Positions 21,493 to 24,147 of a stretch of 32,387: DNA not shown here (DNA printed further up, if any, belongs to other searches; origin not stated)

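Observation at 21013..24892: Four-gene TonB-dependent module with an HMA lipoprotein and two uncharacterised His-rich partners (best candidate for an undescribed system)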

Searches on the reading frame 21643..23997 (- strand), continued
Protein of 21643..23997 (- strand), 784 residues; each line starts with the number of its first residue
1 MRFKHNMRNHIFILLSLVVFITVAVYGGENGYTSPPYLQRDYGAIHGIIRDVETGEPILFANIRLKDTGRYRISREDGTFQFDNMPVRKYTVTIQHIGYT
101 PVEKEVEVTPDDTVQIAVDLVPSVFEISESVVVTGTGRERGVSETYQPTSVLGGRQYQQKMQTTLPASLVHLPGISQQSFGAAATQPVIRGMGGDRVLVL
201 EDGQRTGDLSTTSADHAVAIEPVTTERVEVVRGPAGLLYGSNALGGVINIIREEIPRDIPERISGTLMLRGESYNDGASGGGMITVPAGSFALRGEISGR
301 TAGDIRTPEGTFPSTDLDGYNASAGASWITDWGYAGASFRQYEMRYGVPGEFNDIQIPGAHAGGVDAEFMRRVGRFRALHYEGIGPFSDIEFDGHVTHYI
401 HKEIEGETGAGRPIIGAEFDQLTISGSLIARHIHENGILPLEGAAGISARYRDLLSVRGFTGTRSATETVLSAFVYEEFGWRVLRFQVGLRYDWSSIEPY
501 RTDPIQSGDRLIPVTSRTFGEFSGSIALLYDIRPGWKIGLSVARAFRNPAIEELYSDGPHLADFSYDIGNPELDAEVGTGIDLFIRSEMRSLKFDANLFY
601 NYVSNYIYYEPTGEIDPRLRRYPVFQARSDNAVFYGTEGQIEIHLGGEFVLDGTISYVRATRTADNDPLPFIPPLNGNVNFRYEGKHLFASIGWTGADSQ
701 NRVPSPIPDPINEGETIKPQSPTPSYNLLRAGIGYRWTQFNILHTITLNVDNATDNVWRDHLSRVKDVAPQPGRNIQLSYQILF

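Call 92: search_solved_structures(query=window:21643-23997:-, max_evalue=1e-13, show_alignments=5)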
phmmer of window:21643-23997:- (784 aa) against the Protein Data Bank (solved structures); distinct sequences matched with E-value up to 1e-13: 7.
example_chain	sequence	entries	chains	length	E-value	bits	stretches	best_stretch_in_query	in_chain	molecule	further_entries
4rdr_A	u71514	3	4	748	2.6e-37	131.7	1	129-355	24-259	ZnuD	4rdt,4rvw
8the_A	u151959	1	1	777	6.8e-20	74.1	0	470-752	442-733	Heme/hemoglobin uptake outer membrane receptor PhuR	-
9gbc_A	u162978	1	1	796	6.3e-16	60.9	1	40-253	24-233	TonB-linked outer membrane receptor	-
9dhe_A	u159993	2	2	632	2.4e-14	55.7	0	129-334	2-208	TonB-dependent receptor | Outer membrane heme/hemoglobin receptor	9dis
9dir_B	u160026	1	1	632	4e-14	55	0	129-334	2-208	Outer membrane heme/hemoglobin receptor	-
3fhh_A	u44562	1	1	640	5.3e-14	54.6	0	129-334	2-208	Outer membrane heme receptor ShuA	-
2hdf_A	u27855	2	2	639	8.5e-14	53.9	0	125-264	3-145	Colicin I receptor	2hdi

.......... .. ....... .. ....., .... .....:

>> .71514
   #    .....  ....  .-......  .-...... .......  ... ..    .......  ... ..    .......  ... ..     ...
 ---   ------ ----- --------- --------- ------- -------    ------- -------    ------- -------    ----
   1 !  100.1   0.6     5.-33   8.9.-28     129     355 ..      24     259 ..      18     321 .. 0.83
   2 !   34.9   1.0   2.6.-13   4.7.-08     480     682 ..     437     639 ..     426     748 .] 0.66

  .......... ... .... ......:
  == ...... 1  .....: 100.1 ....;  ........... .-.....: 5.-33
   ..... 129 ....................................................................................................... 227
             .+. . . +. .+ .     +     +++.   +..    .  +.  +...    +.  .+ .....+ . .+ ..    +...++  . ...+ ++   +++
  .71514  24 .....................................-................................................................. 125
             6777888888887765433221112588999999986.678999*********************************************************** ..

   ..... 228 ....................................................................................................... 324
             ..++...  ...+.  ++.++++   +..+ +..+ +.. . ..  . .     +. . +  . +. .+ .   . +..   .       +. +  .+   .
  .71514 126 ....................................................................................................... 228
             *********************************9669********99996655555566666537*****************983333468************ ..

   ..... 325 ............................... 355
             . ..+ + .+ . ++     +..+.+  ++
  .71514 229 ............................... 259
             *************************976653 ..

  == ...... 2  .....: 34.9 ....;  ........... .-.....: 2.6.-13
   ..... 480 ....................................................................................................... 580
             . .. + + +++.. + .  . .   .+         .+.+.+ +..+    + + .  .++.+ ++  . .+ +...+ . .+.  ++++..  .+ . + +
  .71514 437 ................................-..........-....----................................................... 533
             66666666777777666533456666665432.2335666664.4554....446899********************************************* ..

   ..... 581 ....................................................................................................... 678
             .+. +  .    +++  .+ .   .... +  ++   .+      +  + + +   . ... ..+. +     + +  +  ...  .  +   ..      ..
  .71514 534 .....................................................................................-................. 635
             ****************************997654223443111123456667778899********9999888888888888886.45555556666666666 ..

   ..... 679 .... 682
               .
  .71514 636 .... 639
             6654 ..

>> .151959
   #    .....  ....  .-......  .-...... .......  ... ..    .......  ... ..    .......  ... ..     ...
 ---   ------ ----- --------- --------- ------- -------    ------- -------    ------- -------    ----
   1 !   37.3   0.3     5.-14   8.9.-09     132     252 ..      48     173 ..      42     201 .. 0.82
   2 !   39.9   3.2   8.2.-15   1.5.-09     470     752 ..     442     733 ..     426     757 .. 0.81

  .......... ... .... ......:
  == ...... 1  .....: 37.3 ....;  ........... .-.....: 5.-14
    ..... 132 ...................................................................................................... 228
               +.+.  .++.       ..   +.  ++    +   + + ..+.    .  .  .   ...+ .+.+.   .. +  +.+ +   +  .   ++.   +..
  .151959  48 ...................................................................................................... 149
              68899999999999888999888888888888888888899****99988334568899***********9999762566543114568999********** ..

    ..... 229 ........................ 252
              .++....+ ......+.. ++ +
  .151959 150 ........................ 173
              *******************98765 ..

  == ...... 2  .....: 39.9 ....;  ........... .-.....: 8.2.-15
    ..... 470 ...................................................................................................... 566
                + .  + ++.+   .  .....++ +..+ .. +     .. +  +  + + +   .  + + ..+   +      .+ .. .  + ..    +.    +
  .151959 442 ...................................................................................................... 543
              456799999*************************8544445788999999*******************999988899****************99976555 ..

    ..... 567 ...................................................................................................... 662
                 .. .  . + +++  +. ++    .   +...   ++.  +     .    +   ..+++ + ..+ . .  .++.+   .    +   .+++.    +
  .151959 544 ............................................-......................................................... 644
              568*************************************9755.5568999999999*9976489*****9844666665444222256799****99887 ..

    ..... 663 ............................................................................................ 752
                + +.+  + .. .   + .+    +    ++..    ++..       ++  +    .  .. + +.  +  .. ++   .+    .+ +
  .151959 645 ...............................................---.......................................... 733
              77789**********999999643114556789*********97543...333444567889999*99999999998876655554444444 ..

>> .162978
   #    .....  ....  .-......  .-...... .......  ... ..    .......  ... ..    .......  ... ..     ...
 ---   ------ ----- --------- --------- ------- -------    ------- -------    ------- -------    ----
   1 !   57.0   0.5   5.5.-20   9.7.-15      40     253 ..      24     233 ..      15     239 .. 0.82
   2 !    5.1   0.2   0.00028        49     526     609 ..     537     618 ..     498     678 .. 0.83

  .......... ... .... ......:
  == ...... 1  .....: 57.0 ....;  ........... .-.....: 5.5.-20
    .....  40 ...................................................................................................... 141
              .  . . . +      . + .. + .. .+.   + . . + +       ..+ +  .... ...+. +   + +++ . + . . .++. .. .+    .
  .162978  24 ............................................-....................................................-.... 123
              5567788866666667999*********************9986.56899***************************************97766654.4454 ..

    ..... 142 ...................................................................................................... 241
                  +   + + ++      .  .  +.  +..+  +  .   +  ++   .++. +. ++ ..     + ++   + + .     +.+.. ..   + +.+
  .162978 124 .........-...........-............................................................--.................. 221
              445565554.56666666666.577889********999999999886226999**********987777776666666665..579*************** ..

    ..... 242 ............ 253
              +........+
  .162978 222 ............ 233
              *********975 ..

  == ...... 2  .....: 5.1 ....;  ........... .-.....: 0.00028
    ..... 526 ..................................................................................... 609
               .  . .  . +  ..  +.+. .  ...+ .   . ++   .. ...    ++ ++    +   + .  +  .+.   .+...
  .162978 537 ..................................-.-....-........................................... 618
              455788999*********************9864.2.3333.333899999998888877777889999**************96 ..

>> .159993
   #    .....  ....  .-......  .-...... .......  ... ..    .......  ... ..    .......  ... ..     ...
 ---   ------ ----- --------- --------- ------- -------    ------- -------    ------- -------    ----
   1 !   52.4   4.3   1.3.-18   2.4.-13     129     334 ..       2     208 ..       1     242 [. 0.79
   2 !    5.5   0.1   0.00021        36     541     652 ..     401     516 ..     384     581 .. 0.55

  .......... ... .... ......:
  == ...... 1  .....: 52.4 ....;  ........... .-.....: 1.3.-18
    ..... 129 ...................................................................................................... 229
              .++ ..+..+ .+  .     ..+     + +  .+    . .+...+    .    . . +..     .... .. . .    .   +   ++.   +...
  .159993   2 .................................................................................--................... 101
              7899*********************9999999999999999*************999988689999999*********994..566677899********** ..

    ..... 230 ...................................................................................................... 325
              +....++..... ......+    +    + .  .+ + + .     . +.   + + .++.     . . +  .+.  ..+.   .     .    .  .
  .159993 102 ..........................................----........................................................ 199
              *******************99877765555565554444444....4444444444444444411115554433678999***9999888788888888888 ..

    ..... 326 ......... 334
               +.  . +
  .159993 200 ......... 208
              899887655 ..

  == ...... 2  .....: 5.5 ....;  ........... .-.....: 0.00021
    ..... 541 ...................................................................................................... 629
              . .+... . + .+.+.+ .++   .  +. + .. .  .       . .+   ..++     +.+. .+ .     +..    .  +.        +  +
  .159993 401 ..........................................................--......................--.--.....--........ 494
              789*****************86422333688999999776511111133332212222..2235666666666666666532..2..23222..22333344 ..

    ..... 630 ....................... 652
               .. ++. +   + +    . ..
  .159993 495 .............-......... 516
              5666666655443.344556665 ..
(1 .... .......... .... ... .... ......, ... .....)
